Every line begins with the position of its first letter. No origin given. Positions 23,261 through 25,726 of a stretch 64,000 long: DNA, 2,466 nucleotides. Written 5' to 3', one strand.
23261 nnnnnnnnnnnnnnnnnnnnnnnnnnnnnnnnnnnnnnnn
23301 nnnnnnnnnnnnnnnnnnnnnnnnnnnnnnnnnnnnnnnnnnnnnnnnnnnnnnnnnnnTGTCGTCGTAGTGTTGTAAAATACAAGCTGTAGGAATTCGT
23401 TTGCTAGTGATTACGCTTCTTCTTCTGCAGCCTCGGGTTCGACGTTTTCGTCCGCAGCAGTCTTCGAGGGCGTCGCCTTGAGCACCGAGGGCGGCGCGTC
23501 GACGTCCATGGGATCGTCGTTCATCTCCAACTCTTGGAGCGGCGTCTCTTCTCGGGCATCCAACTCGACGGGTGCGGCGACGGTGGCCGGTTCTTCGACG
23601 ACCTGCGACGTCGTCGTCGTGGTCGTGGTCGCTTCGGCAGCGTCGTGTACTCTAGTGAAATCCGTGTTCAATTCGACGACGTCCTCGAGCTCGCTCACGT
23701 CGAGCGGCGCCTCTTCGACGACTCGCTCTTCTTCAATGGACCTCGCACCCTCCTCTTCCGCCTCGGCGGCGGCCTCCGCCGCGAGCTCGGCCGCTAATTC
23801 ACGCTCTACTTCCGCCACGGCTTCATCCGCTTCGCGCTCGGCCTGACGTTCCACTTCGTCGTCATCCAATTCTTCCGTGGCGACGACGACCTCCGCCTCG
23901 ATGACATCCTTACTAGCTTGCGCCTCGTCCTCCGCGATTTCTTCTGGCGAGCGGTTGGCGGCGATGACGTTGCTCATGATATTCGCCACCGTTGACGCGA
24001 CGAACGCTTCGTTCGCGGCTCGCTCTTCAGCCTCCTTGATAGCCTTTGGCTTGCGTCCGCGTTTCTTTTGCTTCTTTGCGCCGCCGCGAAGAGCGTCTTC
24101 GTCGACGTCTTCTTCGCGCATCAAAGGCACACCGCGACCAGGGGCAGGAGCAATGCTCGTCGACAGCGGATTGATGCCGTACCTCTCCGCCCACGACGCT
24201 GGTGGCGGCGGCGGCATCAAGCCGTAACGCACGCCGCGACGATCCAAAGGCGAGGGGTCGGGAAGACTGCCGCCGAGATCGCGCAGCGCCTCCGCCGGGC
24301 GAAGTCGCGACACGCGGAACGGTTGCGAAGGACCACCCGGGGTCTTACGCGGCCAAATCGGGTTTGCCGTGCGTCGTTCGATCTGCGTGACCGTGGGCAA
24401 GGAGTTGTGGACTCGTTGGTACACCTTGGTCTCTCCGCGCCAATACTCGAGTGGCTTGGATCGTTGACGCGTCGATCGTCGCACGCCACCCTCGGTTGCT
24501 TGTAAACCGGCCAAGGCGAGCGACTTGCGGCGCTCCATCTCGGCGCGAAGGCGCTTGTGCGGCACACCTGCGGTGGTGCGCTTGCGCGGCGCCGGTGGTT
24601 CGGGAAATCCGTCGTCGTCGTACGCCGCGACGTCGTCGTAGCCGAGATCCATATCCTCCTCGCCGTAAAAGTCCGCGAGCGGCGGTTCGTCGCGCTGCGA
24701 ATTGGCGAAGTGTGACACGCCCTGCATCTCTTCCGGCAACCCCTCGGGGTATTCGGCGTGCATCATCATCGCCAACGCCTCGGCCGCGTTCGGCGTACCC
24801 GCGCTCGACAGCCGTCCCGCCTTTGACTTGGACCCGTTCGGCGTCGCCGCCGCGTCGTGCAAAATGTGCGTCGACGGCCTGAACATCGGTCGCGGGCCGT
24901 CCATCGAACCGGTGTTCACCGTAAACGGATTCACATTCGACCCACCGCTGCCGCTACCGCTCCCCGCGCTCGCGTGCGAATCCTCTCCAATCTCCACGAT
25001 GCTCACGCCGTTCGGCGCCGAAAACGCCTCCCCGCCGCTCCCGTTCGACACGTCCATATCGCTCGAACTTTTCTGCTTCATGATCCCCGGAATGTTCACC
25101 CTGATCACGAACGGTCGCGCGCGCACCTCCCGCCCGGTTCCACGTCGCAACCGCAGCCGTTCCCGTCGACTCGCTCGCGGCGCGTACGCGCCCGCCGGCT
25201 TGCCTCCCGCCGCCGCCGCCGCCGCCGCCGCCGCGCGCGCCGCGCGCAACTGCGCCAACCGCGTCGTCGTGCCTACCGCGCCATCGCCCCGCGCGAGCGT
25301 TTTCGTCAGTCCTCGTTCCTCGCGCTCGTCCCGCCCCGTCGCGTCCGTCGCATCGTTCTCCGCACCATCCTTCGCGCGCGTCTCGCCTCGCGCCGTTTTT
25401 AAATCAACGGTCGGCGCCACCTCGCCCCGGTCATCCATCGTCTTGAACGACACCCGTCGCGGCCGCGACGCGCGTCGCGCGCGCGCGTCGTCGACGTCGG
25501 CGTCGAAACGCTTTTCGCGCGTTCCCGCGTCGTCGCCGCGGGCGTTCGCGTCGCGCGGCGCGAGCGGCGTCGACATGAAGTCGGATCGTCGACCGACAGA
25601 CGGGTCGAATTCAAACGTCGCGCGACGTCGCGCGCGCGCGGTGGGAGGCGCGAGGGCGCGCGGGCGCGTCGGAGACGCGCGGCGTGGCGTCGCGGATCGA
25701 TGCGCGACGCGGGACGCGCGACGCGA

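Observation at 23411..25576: CENP-C-motif protein without an evident cupin domain (candidate centromere protein)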

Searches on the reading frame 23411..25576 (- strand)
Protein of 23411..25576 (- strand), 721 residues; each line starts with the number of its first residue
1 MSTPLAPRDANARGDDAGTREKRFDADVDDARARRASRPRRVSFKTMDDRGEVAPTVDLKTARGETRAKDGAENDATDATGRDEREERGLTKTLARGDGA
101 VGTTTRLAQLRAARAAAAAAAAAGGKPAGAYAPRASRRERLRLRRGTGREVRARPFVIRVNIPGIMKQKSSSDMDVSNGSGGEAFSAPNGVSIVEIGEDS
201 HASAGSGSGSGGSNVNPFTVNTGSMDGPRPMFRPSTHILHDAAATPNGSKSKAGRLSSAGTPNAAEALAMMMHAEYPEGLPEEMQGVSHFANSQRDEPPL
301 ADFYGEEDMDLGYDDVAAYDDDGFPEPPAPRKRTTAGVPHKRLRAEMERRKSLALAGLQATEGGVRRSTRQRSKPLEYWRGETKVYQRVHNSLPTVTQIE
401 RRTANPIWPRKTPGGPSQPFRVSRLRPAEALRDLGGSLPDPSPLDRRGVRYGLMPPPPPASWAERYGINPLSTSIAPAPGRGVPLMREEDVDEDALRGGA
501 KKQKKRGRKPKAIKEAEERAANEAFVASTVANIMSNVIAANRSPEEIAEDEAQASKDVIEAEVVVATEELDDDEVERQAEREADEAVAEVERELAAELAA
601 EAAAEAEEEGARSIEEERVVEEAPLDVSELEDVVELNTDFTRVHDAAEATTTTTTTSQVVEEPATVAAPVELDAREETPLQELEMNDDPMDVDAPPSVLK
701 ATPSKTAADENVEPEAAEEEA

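Call 3: search_protein_families(library=pfam, proteins=[window:23411-25576:-], max_evalue=10)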
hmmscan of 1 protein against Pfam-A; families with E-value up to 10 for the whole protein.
window:23411-25576:- (721 aa): 0 families

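Call 4: find_homologous_proteins(query=window:23411-25576:-, max_evalue=0.01)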
Query window:23411-25576:- (721 aa): 26 proteins with E <= 0.01 among 8000 candidates.
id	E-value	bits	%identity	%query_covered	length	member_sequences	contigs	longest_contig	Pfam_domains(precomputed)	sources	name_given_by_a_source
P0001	0.0e+0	1534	99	100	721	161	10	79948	-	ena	-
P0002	0.0e+0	1532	99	100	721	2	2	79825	-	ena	-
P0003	0.0e+0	1531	99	100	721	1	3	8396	-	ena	-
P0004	5.3e-233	794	70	80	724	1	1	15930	-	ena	-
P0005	8.2e-230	783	62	97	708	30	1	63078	-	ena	-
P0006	1.2e-229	783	66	84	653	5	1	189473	-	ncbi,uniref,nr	ncbi:hypothetical protein BE221DRAFT_148078 [Ostreococcus tauri]|uniref:Uncharacterized protein n=1 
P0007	1.8e-226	772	99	51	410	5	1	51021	-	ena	-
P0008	1.8e-226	772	64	89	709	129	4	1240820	-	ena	-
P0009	4.3e-225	768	84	62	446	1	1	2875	-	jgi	jgi:hypothetical protein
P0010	6.8e-223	760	66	79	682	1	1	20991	-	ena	-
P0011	4.0e-219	748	73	61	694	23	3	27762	-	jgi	-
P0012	3.3e-216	738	71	57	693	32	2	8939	-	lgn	-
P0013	5.0e-198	678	68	61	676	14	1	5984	-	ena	-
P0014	5.3e-198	678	59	83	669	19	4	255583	-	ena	-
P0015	1.7e-196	673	82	51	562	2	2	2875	-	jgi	-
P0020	3.1e-32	130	35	47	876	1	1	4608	-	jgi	jgi:hypothetical protein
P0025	1.4e-15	75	64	10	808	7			-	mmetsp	mmetsp:Transcript_6686/g.26015 ORF Transcript_6686/g.26015 Transcript_6686/m.26015 type:complete len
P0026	1.9e-6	45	56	8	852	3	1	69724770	PF28563.1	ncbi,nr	ncbi:hypothetical protein Q3G72_017999 [Acer saccharum]|nr:hypothetical protein Q3G72_017999 [Acer s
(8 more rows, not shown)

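Call 6: search_protein_families(library=pfam, proteins=[P0026, P0025, P0020, P0006], max_evalue=1)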
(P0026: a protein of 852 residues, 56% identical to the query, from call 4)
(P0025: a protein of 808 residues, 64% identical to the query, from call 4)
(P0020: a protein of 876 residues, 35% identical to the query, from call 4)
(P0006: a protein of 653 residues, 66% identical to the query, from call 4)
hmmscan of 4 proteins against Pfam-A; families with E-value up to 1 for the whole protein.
P0026 (852 aa): 1 family
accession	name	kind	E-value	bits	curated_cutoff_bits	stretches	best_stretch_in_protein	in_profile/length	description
PF06740.17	MAP_Futsch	-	0.024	15.6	22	0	682-690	1-9/34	Microtubule associated protein Futsch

P0025 (808 aa): 0 families

P0020 (876 aa): 1 family
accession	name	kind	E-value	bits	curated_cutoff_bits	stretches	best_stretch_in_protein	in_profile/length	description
PF16862.10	Glyco_hydro_79C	-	0.33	12.3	27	0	34-96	13-74/103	Glycosyl hydrolase family 79 C-terminal beta domain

P0006 (653 aa): 0 families

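Call 7: search_solved_structures(query=window:23411-25576:-, max_evalue=10, show_alignments=4)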
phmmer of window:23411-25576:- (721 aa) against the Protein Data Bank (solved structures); distinct sequences matched with E-value up to 10: 6.
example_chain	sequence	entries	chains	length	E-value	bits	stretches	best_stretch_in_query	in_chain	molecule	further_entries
4x23_V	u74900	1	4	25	0.003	19.5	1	364-387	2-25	CENP-C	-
7bxt_K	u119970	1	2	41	0.0075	18.2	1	361-387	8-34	CENP-C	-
7by0_K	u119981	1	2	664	0.17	13.7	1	360-392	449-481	Maltose Binding Protein tag, linker,CENP-C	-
6qld_C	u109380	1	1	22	0.65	11.8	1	365-386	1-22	Inner kinetochore subunit MIF2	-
6fhf_A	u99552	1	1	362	1.4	10.7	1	279-353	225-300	Design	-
8oyv_A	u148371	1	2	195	2.9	9.6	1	564-662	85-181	De novo designed soluble Claudin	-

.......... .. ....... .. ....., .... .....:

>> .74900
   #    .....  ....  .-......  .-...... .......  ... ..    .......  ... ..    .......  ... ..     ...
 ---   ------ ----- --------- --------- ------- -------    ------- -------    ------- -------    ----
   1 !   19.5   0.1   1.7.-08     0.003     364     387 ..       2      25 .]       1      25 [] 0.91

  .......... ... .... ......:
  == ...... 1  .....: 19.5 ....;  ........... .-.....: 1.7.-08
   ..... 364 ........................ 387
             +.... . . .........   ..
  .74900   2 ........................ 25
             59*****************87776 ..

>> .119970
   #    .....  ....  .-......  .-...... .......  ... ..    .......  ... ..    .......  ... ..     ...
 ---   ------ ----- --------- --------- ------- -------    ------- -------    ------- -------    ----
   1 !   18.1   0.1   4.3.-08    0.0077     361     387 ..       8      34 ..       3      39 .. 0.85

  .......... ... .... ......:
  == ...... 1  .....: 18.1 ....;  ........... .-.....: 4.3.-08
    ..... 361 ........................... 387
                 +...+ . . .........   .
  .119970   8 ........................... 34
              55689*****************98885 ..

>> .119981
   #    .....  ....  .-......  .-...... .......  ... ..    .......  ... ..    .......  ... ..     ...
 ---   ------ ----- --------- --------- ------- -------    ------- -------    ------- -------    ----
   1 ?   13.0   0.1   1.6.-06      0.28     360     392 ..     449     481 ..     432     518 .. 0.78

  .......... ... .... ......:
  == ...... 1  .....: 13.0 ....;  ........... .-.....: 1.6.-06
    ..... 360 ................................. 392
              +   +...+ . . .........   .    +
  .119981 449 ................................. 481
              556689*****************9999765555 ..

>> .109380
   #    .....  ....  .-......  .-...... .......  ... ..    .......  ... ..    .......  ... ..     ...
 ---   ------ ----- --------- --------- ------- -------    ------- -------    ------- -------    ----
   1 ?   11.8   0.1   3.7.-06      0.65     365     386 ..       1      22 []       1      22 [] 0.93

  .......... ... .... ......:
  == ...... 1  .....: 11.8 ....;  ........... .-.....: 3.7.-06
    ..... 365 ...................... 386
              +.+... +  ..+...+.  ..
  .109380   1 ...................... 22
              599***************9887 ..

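Call 29: predict_structure(alignment_id=A1)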
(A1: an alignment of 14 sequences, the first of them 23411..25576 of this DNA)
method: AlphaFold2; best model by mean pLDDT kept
length: 721 residues; sequences in the alignment: 14
mean_pLDDT: 49.0   pTM: 0.20
mean pLDDT of the five models: 49.0, 45.3, 44.5, 43.6, 43.3
residues with pLDDT >= 90: 14; 70-90: 114; 50-70: 119; < 50: 474
segments of 3 or more residues with pLDDT < 50: 1-26, 37-103, 125-134, 165-191, 196-216, 218-262, 276-325, 330-335, 371-373, 375-405, 407-425, 435-438, 441-444, 450-454, 467-469, 471-503, 562-570, 620-662, 664-721
pLDDT, mean of each block of 10 residues (from residue 1): 34 37 50 50 40 33 32 38 37 33 62 72 50 55 54 56 46 35 38 50 35 39 37 34 31 35 58 51 40 39 42 43 47 51 83 76 69 43 40 41 44 43 48 50 50 49 49 38 37 41 57 85 91 86 77 64 44 73 89 88 84 62 35 36 38 30 34 34 38 35 33 36 41
secondary structure, 60 per line:
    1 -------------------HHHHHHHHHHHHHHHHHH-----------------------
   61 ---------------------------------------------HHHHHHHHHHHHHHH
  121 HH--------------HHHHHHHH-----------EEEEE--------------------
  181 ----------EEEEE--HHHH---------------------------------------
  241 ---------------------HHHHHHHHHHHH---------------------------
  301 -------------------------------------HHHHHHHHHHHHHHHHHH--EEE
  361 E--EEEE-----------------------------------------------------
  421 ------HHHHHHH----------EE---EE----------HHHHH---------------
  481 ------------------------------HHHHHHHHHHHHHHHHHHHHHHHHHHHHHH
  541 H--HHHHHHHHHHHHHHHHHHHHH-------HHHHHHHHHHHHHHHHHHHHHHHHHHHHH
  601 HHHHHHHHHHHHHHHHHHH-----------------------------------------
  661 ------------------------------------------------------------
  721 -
elements in order (helices of 4 or more, strands of 3 or more residues): H20-37 H106-122 H137-144 E156-160 E191-195 H198-201 H262-273 H338-355 E358-361 E364-367 H427-433 H461-465 H511-541 H544-564 H572-619

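Call 32: find_encoding_contigs(protein=window:23411-25435:-, flank=3000, max_places=4)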
Protein window:23411-25435:- (674 aa): no gene with exactly this product is on record in the collection.

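Call 34: find_encoding_contigs(protein=window:23411-25438:-, flank=2000, max_places=3)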
Protein window:23411-25438:- (675 aa): no gene with exactly this product is on record in the collection.

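Call 35: find_encoding_contigs(protein=P0006, flank=2000, max_places=2)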
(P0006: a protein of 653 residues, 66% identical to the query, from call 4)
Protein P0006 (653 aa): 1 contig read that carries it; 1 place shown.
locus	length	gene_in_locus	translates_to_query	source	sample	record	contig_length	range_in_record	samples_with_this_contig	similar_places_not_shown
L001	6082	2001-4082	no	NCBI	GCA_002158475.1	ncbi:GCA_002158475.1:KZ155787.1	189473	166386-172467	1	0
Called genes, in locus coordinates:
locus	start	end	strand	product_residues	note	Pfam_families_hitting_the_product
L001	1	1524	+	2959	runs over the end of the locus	-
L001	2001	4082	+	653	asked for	-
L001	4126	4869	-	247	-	-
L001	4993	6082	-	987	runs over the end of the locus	PF11934:DUF3452 (weak), PF01858:RB_A, PF01857:RB_B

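Call 36: find_encoding_contigs(protein=P0014, flank=2000, max_places=2)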
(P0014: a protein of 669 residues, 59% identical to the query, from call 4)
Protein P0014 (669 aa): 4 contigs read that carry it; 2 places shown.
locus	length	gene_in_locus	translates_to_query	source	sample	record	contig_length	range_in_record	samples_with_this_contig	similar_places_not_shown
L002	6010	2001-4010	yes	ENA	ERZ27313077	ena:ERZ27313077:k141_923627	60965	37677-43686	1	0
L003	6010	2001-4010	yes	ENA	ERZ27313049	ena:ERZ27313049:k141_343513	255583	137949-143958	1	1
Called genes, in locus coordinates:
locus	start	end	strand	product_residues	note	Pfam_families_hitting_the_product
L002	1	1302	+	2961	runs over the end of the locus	PF17892:Cadherin_5 (faint), PF17803:Cadherin_4 (faint), PF17963:Big_9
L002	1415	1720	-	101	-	-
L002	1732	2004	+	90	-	-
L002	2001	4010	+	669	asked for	-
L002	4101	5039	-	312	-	-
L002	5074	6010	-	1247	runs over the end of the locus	PF01501:Glyco_transf_8 (faint), PF03407:Nucleotid_trans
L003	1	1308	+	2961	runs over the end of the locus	PF17892:Cadherin_5 (faint), PF17803:Cadherin_4 (faint), PF17963:Big_9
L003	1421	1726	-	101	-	-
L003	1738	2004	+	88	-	-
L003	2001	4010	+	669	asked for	-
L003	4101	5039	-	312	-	-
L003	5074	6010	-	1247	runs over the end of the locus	PF01501:Glyco_transf_8 (faint), PF03407:Nucleotid_trans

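Call 43: fold_search(model_id=the predicted structure, library=pdb)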
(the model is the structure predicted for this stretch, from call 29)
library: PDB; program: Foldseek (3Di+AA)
matches with E <= 10: 6; with E <= 0.001: 0
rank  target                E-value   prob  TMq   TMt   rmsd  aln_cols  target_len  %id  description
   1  8i7r_L1               8.6e-01  0.08  0.05  0.15  27.1       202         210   14  In situ structure of axonemal doublet microtubules in mouse sperm with 48-nm repeat (released 2023-10-11)
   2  7w59_R                2.6e+00  0.01  0.05  0.09  43.4       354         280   15  The cryo-EM structure of human pre-C*-I complex (released 2022-06-22)
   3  9e78_0Z               6.0e+00  0.01  0.05  0.12  32.3       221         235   18  48-nm repeat of the Leishmania tarentolae doublet microtubule (released 2025-03-12)
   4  6ff4_C                6.0e+00  0.01  0.04  0.09  41.8       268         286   11  human Bact spliceosome core structure (released 2018-08-29)
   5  8snb_2A               8.9e+00  0.01  0.06  0.13  43.2       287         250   14  atomic model of sea urchin sperm doublet microtubule (48-nm periodicity) (released 2023-06-28)
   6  6yw5_VV               9.5e+00  0.02  0.05  0.11  35.4       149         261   23  The structure of the small subunit of the mitoribosome from Neurospora crassa (released 2020-11-11)

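Call 46: search_solved_structures(query=A1, max_evalue=10)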
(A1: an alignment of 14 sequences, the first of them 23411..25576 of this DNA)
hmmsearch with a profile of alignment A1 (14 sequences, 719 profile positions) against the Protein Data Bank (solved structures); distinct sequences matched with E-value up to 10: 11.
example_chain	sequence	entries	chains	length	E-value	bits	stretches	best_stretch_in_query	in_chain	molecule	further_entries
4x23_V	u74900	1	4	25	1e-06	31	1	309-331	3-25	CENP-C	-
7bxt_K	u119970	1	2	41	2.7e-05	26.3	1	308-330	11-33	CENP-C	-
7on1_C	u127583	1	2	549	0.0008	21.4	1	306-332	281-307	BJ4_G0006610.mRNA.1.CDS.1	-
6qld_C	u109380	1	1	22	0.0016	20.5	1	309-330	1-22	Inner kinetochore subunit MIF2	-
7by0_K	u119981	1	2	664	0.0024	19.9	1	308-330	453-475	Maltose Binding Protein tag, linker,CENP-C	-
9o9u_a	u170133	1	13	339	0.62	11.9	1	549-640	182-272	Erlin-2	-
9we7_B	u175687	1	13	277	0.89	11.4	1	548-640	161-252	Erlin-2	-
9wff_Y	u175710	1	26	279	0.9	11.3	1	548-640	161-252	Erlin-2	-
9vvg_a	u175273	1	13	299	0.95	11.3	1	549-640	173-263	Erlin-2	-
9vvj_a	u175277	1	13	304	0.98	11.2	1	549-640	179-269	Erlin-2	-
6rxt_UP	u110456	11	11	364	9.4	8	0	423-656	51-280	Utp16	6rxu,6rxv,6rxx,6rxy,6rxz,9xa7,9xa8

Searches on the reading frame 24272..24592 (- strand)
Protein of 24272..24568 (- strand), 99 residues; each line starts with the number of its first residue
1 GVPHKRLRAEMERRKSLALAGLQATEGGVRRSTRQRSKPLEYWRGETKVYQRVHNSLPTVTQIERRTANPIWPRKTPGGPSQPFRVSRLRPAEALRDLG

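Call 24: find_homologous_proteins(query=window:24272-24568:-, max_evalue=0.001)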
Query seq(99 aa) (99 aa): 1 proteins with E <= 0.001 among 18 candidates.
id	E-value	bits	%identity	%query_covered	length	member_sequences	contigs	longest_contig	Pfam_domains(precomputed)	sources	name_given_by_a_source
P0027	1.9e-14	71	61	68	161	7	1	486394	-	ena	-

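Call 47: find_homologous_proteins(query=A2, max_evalue=0.001)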
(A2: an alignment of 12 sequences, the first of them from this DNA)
Query A2 (12 sequences) (107 aa, profile of the alignment): 116 proteins with E <= 0.001 among 1855 candidates.
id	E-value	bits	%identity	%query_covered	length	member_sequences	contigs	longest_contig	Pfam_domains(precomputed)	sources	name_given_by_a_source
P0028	1.7e-28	117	58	53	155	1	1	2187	PF28563.1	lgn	-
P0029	1.4e-26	110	65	49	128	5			PF28563.1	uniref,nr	uniref:Uncharacterized protein n=1 Tax=Ananas comosus var. bracteatus TaxID=296719 RepID=A0A6V7PPQ9_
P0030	5.9e-26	109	63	85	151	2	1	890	-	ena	-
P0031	1.9e-25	107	49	71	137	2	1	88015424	PF28563.1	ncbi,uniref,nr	ncbi:hypothetical protein J1N35_007428 [Gossypium stocksii]|uniref:Uncharacterized protein n=1 Tax=G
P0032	6.5e-25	105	56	64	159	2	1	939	PF28563.1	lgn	-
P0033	7.6e-25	105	51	53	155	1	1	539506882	PF28563.1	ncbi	ncbi:hypothetical protein ACQJBY_027264 [Aegilops geniculata]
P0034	1.2e-24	104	44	81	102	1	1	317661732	PF28563.1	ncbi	ncbi:putative centromere protein C/Mif2/cnp3 [Helianthus anomalus]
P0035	1.7e-24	104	58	55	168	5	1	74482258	PF28563.1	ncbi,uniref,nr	ncbi:centromere protein C-like [Trifolium pratense]|uniref:centromere protein C-like n=1 Tax=Trifoli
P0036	4.0e-24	103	50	56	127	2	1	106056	PF28563.1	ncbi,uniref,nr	ncbi:hypothetical protein COLO4_30333 [Corchorus olitorius]|uniref:Uncharacterized protein n=1 Tax=C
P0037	9.7e-24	101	49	59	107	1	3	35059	PF28563.1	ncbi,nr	ncbi:hypothetical protein BHE74_00037484 [Ensete ventricosum]|nr:hypothetical protein GW17_00022754 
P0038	3.6e-23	100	57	50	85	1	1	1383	PF28563.1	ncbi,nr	ncbi:CENP-C, partial [Trifolium medium]|nr:CENP-C [Trifolium medium]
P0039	4.1e-23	99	47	71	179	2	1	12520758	PF28563.1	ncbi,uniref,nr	ncbi:uncharacterized protein M6B38_315555 [Iris pallida]|uniref:Centromere protein C n=1 Tax=Iris pa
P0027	4.7e-23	99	61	63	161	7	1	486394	-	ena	-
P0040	8.9e-23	98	48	50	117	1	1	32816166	PF28563.1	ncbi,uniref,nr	ncbi:centromere protein C [Senna tora]|uniref:Centromere protein C n=1 Tax=Senna tora TaxID=362788 R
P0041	9.5e-23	98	48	60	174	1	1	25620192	PF28563.1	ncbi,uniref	ncbi:hypothetical protein V6N11_032170 [Hibiscus sabdariffa]|uniref:Centromere protein C n=1 Tax=Hib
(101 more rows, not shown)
